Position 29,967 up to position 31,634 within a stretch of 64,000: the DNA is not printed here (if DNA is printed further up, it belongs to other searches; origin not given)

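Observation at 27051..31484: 1009-aa acidic orphan protein and divergently transcribed ATPase-wHTH regulator inside the secretion block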

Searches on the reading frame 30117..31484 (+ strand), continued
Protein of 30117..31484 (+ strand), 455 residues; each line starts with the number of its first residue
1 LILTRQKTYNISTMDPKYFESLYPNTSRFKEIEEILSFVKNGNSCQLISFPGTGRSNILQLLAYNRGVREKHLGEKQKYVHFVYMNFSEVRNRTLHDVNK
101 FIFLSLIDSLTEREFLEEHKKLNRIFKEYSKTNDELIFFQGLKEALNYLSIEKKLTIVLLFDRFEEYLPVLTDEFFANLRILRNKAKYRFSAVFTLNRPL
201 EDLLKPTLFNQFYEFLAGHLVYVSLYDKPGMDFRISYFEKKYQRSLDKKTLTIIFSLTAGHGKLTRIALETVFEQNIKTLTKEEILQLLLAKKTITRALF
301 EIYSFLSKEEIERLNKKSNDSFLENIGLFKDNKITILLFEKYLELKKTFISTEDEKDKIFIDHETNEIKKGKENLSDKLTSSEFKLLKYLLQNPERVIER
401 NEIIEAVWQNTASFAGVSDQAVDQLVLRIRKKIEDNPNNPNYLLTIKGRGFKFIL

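Call 27: find_related_loci(query=A2, collection=genome_contigs, flank=10000)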
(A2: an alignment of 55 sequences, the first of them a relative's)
Query A2 (442 aa) in genome_contigs; peptide patterns used: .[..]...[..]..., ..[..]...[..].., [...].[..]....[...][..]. (x = any residue, [..] = any of these).
188 stretches matched a pattern; 168 encode a relative of the query (tblastn E <= 1e-3); the best 80 are kept; 80 distinct loci.
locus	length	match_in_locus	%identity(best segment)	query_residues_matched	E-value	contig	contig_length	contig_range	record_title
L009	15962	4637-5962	55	1-441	3e-160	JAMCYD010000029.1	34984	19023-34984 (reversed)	MAG: Patescibacteria group bacterium isolate FK_Sedi_B_Bin.369 NODE_3552_length_34984_cov_81.5257, whole genome shotgun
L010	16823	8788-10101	57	1-440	6e-160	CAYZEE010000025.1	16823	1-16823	MAG TPA_asm: uncultured Gammaproteobacteria bacterium isolate SRP271791_co2_53 genome assembly, contig: NODE_841_length_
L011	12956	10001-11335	54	1-440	3e-158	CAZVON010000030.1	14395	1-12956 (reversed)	MAG TPA_asm: uncultured Gammaproteobacteria bacterium isolate SRP269290_co3_805 genome assembly, contig: NODE_4798_lengt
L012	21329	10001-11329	55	1-441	4e-158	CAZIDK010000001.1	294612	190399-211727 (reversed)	MAG TPA_asm: uncultured Gammaproteobacteria bacterium isolate SRP302447_co4_23 genome assembly, contig: NODE_116_length_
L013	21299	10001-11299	57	5-440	8e-158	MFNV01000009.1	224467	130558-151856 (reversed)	MAG: Candidatus Levybacteria bacterium RIFCSPHIGHO2_01_FULL_41_15 rifcsphigho2_01_scaffold_837, whole genome shotgun seq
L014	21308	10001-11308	55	1-440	4e-157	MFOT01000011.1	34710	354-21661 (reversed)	MAG: Candidatus Levybacteria bacterium RIFCSPLOWO2_01_FULL_38_21 rifcsplowo2_01_scaffold_2826, whole genome shotgun sequ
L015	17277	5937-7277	55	1-440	5e-157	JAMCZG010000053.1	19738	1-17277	MAG: Patescibacteria group bacterium isolate FK_Sedi_B_Bin.314 NODE_9605_length_19738_cov_3.37836, whole genome shotgun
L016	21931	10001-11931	54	1-440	3e-156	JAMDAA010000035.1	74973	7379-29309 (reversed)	MAG: Patescibacteria group bacterium isolate FK_Sedi_B_Bin.274 NODE_731_length_74973_cov_23.3222, whole genome shotgun s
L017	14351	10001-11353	55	1-442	1e-155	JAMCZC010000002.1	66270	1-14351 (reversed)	MAG: Patescibacteria group bacterium isolate FK_Sedi_B_Bin.322 NODE_950_length_66270_cov_37.0689, whole genome shotgun s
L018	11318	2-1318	56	16-441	2e-153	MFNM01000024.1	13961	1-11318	MAG: Candidatus Levybacteria bacterium RIFCSPHIGHO2_01_FULL_37_33 rifcsphigho2_01_scaffold_28904, whole genome shotgun s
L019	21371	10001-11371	52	1-440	8e-154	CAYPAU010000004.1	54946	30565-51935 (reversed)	MAG TPA_asm: uncultured Gammaproteobacteria bacterium isolate SRP269290_co3_1059 genome assembly, contig: NODE_450_lengt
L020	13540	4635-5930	54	4-438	8e-153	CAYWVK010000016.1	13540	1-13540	MAG TPA_asm: uncultured Gammaproteobacteria bacterium isolate SRP192927_co6_216 genome assembly, contig: NODE_11032_leng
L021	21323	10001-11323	53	1-440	6e-152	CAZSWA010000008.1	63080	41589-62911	MAG TPA_asm: uncultured Gammaproteobacteria bacterium isolate SRP272529_co1_257 genome assembly, contig: NODE_486_length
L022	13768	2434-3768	54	5-441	2e-151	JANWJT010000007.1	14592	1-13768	MAG: Candidatus Microgenomates bacterium isolate CRAIB_MAG74 c_000000043336, whole genome shotgun sequence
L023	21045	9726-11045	53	1-440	1e-150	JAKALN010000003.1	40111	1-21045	MAG: bacterium isolate WY5.bin128 NODE_1390_length_40111_cov_9.537690, whole genome shotgun sequence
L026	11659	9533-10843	54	1-440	3e-148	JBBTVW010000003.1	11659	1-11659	MAG: Patescibacteria group bacterium isolate H43-bin095_1 H43_bin095_1_000000000003, whole genome shotgun sequence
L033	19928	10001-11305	52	1-440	8e-145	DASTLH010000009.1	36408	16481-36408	MAG TPA_asm: Patescibacteria group bacterium isolate SMAG_U2653 k141_776873, whole genome shotgun sequence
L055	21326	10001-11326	49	1-440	2e-138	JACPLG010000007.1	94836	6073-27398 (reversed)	MAG: Candidatus Levyibacteriota bacterium isolate NC_groundwater_515_Ag_S-0.1um_38_10 S35_SO-1_scaffold_119931, whole ge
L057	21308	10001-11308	50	1-440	2e-137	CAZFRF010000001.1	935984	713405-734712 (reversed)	MAG TPA_asm: uncultured Gammaproteobacteria bacterium isolate SRP292972_co1_100 genome assembly, contig: NODE_5_length_9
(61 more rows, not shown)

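Call 35: predict_structure(alignment_id=A2)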
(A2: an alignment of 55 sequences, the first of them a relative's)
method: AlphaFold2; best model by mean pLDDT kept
length: 442 residues; sequences in the alignment: 55
mean_pLDDT: 91.2   pTM: 0.75
mean pLDDT of the five models: 91.2, 90.8, 89.5, 88.1, 84.2
residues with pLDDT >= 90: 341; 70-90: 83; 50-70: 10; < 50: 8
segments of 3 or more residues with pLDDT < 50: 337-342
pLDDT, mean of each block of 10 residues (from residue 1): 70 94 96 94 94 95 96 96 97 95 97 93 95 97 98 93 97 96 94 88 95 94 94 93 96 96 84 94 92 89 90 93 96 62 75 85 91 94 92 79 80 94 91 92 82
secondary structure, 60 per line:
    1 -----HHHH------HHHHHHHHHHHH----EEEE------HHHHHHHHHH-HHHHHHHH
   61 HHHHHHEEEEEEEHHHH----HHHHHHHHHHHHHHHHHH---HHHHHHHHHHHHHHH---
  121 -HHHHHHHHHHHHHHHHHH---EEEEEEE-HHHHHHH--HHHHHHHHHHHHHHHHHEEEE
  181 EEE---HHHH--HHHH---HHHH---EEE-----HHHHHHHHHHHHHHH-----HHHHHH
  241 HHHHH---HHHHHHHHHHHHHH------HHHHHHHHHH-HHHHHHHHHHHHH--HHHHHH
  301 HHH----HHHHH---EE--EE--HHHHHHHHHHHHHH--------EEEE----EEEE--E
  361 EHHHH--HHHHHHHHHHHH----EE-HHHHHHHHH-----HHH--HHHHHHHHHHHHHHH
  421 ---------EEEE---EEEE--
elements in order: H6-9 H16-27 E32-35 H42-51 H53-66 E67-73 H74-77 H82-99 H103-117 H122-139 E143-149 H151-157 H160-176 E177-183 H187-190 H193-196 H200-203 E207-209 H215-229 H235-245 H249-262 H269-278 H280-292 H295-303 H308-312 H324-337 E346-349 E354-357 H362-365 H368-379 H387-395 H406-420 E430-433 E437-440
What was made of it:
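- On P-loop AAA+ NTPase: AF2 pLDDT 91 (call 35).
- AF2 pLDDT 91.2 (call 35).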

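Call 43: fold_search(model_id=the predicted structure, library=pdb)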
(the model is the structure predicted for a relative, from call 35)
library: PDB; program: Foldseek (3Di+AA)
matches with E <= 10: 1389; with E <= 0.001: 160
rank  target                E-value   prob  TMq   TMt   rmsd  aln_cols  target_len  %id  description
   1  1fnn_A                6.2e-07  1.00  0.40  0.45  14.0       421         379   16  CRYSTAL STRUCTURE OF CDC6P FROM PYROBACULUM AEROPHILUM (released 2000-10-04)
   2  5zr1_D                8.4e-07  1.00  0.38  0.38  14.6       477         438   10  Saccharomyces Cerevisiae Origin Recognition Complex Bound to a 72-bp Origin DNA containing ACS and B1 element (released 2018-07-11)
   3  7tjh_D                9.3e-07  1.00  0.37  0.37  14.5       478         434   10  S. cerevisiae ORC bound to 84 bp ARS1 DNA and Cdc6 (state 1) with flexible Orc6 N-terminal domain (released 2022-10-05)
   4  7jps_D                1.9e-06  1.00  0.34  0.36  13.2       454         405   12  ORC-DNA: Human Origin Recognition Complex (ORC) with DNA bound in the core (released 2020-09-09)
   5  7tji_D                2.2e-06  1.00  0.38  0.38  14.2       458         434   10  S. cerevisiae ORC bound to 84 bp ARS1 DNA and Cdc6 (state 2) with flexible Orc6 N-terminal domain (released 2022-10-05)
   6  2qby_A                2.4e-06  1.00  0.36  0.42  14.2       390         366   12  Crystal structure of a heterodimer of Cdc6/Orc1 initiators bound to origin DNA (from S. solfataricus) (released 2007-09-11)
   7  7jpq_D                2.7e-06  1.00  0.33  0.36  13.2       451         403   12  ORC-O2-5: Human Origin Recognition Complex (ORC) with subunits 2,3,4,5 (released 2020-09-02)
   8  7tjj_D                3.3e-06  1.00  0.36  0.37  14.3       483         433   10  S. cerevisiae ORC bound to 84 bp ARS1 DNA and Cdc6 (state 1) with docked Orc6 N-terminal domain (released 2022-10-05)
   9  7jk6_D                3.5e-06  1.00  0.35  0.35  13.5       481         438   11  Structure of Drosophila ORC in the active conformation (released 2020-09-09)
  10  4xgc_D                4.5e-06  1.00  0.36  0.36  13.1       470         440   12  Crystal structure of the eukaryotic origin recognition complex (released 2015-04-01)
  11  5uj7_D                4.9e-06  1.00  0.34  0.37  12.6       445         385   12  Structure of the active form of human Origin Recognition Complex ATPase motor module, complex subunitS 1, 4, 5 (released 2017-02-08)
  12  5uj7_C                6.4e-06  1.00  0.34  0.37  13.0       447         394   13  Structure of the active form of human Origin Recognition Complex ATPase motor module, complex subunitS 1, 4, 5 (released 2017-02-08)
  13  2v1u_A                8.2e-06  1.00  0.36  0.40  13.9       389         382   14  STRUCTURE OF THE AEROPYRUM PERNIX ORC1 PROTEIN IN COMPLEX WITH DNA (released 2007-09-18)
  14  7cte_D                9.5e-06  1.00  0.32  0.34  13.2       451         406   14  Human Origin Recognition Complex, ORC2-5 (released 2021-01-06)
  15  5v8f_D                1.2e-05  1.00  0.37  0.36  14.5       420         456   10  Structural basis of MCM2-7 replicative helicase loading by ORC-Cdc6 and Cdt1 (released 2017-05-10)
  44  2d1v                  8.9e-05  1.00  0.19  0.76   2.2        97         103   33  Crystal structure of DNA-binding domain of Bacillus subtilis YycF (released 2006-09-12)
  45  4nhj_B                8.9e-05  1.00  0.19  0.77   3.1        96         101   25  Crystal structure of Klebsiella pneumoniae RstA DNA-binding domain in complex with RstA box (released 2014-07-16)
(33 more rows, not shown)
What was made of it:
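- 31248..31475 (+): Trans_reg_C winged helix-turn-helix. Foldseek 2d1v, TM 0.76 on the target (call 43).
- On OmpR/PhoB winged-helix (Pfam PF00486 Trans_reg_C): Foldseek 2d1v (YycF), TM 0.76 and rmsd 2.2 Å over 97 columns; 4nhj (RstA), TM 0.77 (call 43).
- On Two-component response regulator: The N-terminus folds as AAA+ (call 43).
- On P-loop AAA+ NTPase: Foldseek probability 1.0 to Cdc6, ORC, RFC, MuB, TnsC and Vps4 (call 43).
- Closest known: Archaeal Orc1/Cdc6 and eukaryotic ORC4/Cdc6. Same: The domain order is the same: AAA+ base, lid, then a C-terminal winged helix (call 43).
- Checked: The regulator N-terminus folds as a P-loop AAA+ domain: AF2 pLDDT 91, Foldseek top hits Cdc6/Orc1/ORC4 (calls 35, 43).
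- Foldseek top hits are Cdc6/Orc1/ORC4, CED-4, MuB, TnsC and archaeal ATPases, probability 1.0 (call 43). The best structural matches are Cdc6/Orc1/ORC4, which have the same order of AAA+ domain then winged helix (call 43). TM-scores to ORC are low (0.33-0.40), and MuB, TnsC, STAND and RFC proteins also match (call 43).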

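Call 61: search_protein_families(library=pfam, proteins=[L008:7074-9902:-, L005:6814-9459:-, L017:5674-9390:-, L033:5145-9926:-, L016:6770-9406:-, L055:5596-9315:-, L026:6023-9460:-, L057:6395-9928:-], max_evalue=0.1)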
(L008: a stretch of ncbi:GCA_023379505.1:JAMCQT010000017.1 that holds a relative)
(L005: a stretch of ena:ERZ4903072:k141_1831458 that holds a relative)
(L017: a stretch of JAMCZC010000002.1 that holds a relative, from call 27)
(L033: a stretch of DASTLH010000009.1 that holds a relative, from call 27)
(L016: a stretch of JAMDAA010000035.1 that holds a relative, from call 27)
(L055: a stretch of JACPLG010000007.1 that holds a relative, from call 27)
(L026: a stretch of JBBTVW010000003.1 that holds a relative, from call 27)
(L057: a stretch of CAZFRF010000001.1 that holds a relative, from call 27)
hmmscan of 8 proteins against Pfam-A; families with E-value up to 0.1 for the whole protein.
L008:7074-9902:- (942 aa): 1 family
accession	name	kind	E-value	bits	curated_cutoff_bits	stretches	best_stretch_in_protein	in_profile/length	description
PF15935.10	RnlA_toxin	-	0.049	14.3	27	0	561-598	6-45/87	RNase LS, bacterial toxin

L005:6814-9459:- (881 aa): 0 families

L017:5674-9390:- (1238 aa): 0 families

L033:5145-9926:- (1593 aa): 1 family
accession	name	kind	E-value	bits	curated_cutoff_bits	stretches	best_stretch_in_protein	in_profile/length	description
PF21382.2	IntS9_C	-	0.02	15.4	27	1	183-217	14-44/71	Integrator IntS9, C-terminal domain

L016:6770-9406:- (878 aa): 0 families

L055:5596-9315:- (1239 aa): 0 families

L026:6023-9460:- (1145 aa): 1 family
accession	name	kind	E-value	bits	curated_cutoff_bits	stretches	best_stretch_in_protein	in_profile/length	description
PF22445.1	Ssol_1539-like_2nd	-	3.4e-05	23.8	27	1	511-541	10-40/45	Ssol_1539-like, second domain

L057:6395-9928:- (1177 aa): 0 families
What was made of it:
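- Tried and rejected: Positional homologues of classes B and C also have no Pfam domain (call 61).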

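Call 75: search_protein_families(library=pfam, alignment_id=A2, max_evalue=0.1)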
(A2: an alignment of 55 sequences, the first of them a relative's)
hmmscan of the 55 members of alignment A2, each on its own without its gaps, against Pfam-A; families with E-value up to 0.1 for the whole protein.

A. member 1, P0005 (442 aa): 2 families
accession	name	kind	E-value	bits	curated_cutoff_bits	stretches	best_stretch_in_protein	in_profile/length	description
PF00486.34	Trans_reg_C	-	5.6e-21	74.8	26.2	1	365-440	5-77/77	Transcriptional regulatory protein, C terminal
PF01418.23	HTH_6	-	0.011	16.1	28.3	1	361-386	9-34/77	Helix-turn-helix domain, rpiR family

B. families by the number of members that match (of 55 scanned): 30 families (the first 25 are shown)
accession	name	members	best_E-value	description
PF00486.34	Trans_reg_C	55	9.4e-22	Transcriptional regulatory protein, C terminal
PF14516.12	AAA_35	11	2.1e-05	AAA-like domain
PF03193.22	RsgA_GTPase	8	0.0052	RsgA GTPase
PF13191.12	AAA_16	6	0.0023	AAA ATPase domain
PF13238.12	AAA_18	3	0.00025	AAA domain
PF24101.1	eWH_GTF3C1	3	0.0041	GTF3C1, extended winged-helix domain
PF01418.23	HTH_6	3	0.011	Helix-turn-helix domain, rpiR family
PF20703.3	nSTAND1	3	0.011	Novel STAND NTPase 1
PF14520.12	HHH_5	3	0.029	Helix-hairpin-helix domain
PF24883.2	NPHP3_N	2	2.1e-05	Nephrocystin 3, N-terminal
PF13401.12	AAA_22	2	4.4e-05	AAA domain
PF20720.3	nSTAND3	2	0.00014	Novel STAND NTPase 3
PF00005.33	ABC_tran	2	0.00032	ABC transporter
PF05729.18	NACHT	2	0.00067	NACHT domain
PF12781.13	AAA_9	2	0.0033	ATP-binding dynein motor region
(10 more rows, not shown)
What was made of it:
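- On OmpR/PhoB winged-helix (Pfam PF00486 Trans_reg_C): All 55 of 55 relatives match (call 75).
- Closest known: AfsR/large SARP and MalT/LAL STAND regulators. Same: Weak STAND, AAA_16 and AAA_35 hits are seen (call 75).
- Weak but recurrent AAA_35, AAA_16 and STAND Pfam hits (call 75).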

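Call 102: search_protein_families(library=padloc, proteins=[window:30156-31484:+, L008:7074-9902:-, L005:6814-9459:-], max_evalue=0.01)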
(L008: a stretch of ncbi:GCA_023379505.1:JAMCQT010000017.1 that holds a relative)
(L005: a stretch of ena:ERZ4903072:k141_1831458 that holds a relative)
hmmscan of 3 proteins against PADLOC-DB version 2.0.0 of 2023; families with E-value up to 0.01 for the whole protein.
window:30156-31484:+ (442 aa): 0 families

L008:7074-9902:- (942 aa): 0 families

L005:6814-9459:- (881 aa): 0 families

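Call 103: search_protein_families(library=phrogs, proteins=[window:30156-31484:+, L008:7074-9902:-, L005:6814-9459:-], max_evalue=0.01)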
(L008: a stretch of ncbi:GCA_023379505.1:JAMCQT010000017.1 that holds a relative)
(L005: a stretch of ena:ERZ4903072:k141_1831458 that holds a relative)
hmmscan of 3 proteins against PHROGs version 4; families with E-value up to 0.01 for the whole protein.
window:30156-31484:+ (442 aa): 1 family
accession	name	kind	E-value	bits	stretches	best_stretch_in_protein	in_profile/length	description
phrog_731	-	unknown function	9.2e-17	62.1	1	340-440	129-224/227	-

L008:7074-9902:- (942 aa): 0 families

L005:6814-9459:- (881 aa): 0 families
